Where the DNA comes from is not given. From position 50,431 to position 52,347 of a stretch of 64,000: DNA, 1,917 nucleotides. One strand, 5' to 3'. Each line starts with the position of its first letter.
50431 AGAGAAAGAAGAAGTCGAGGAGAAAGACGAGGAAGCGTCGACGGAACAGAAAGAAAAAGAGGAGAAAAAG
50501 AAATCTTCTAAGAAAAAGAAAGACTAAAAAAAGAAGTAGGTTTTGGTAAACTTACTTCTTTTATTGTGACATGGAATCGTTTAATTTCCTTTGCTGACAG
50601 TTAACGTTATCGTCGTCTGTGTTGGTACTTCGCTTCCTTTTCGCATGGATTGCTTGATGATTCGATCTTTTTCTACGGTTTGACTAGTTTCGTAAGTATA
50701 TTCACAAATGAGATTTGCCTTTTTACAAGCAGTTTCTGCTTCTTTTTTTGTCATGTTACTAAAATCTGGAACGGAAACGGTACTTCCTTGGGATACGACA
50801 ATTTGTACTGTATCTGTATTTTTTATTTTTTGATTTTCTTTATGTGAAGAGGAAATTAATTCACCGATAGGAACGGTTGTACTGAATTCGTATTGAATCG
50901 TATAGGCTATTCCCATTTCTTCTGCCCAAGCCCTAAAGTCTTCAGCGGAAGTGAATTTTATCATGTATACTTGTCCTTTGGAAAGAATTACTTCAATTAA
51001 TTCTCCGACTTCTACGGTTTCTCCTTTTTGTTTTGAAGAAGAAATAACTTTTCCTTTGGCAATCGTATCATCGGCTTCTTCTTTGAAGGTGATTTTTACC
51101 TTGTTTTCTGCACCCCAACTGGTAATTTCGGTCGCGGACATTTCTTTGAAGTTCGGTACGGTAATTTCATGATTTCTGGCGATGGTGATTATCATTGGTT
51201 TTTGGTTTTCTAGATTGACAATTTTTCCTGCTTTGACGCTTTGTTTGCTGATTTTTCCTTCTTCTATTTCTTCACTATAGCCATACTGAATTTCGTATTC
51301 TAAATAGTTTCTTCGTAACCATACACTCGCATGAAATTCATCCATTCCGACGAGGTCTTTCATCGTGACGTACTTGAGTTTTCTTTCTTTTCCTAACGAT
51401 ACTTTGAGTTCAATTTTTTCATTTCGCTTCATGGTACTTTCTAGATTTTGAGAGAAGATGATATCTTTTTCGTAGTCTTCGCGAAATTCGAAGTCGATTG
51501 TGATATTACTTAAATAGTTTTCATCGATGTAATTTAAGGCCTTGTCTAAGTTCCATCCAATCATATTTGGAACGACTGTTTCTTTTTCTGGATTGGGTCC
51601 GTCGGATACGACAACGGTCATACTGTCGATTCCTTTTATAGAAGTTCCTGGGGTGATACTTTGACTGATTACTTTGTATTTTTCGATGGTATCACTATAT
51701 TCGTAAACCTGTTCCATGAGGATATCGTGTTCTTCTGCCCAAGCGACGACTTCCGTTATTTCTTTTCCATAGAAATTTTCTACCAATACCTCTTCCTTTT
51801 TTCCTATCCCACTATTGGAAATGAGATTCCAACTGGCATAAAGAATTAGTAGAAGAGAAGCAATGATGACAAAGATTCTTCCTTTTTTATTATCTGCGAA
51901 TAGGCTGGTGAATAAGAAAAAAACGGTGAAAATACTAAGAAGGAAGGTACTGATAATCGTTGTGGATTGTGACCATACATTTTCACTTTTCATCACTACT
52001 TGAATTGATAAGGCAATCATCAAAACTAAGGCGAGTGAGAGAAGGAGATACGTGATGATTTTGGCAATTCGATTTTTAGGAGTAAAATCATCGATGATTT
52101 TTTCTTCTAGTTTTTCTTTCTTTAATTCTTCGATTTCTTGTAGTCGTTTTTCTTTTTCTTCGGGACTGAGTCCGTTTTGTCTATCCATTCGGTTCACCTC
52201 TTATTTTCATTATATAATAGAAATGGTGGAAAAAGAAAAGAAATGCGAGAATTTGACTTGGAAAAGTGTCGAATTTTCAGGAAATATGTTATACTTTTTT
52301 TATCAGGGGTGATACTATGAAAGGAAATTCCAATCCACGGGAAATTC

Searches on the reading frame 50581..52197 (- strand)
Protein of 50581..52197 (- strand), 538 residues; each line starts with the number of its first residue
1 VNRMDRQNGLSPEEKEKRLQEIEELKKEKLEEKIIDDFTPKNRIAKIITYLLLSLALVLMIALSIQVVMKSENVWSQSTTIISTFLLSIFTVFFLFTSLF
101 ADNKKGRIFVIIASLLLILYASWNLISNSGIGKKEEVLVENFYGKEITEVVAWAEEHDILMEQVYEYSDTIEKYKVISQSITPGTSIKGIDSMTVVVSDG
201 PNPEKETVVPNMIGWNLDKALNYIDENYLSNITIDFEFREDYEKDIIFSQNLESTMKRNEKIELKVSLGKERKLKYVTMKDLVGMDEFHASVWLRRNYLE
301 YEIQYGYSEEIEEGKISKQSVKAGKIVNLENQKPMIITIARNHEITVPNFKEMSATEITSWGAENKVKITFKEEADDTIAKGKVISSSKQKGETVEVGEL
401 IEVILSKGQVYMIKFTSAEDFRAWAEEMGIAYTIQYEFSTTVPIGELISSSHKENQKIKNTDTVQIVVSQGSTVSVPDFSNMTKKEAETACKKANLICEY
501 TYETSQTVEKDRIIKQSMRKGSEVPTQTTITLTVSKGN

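Call 37: search_protein_families(library=pfam, proteins=[window:50581-52197:-], max_evalue=0.00001)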
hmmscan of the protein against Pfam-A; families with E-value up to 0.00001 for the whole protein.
window:50581-52197:- (538 aa): 1 family
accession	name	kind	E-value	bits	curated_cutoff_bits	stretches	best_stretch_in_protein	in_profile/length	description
PF03793.24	PASTA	-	2.6e-53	178.3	23.2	3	474-536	1-64/64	PASTA domain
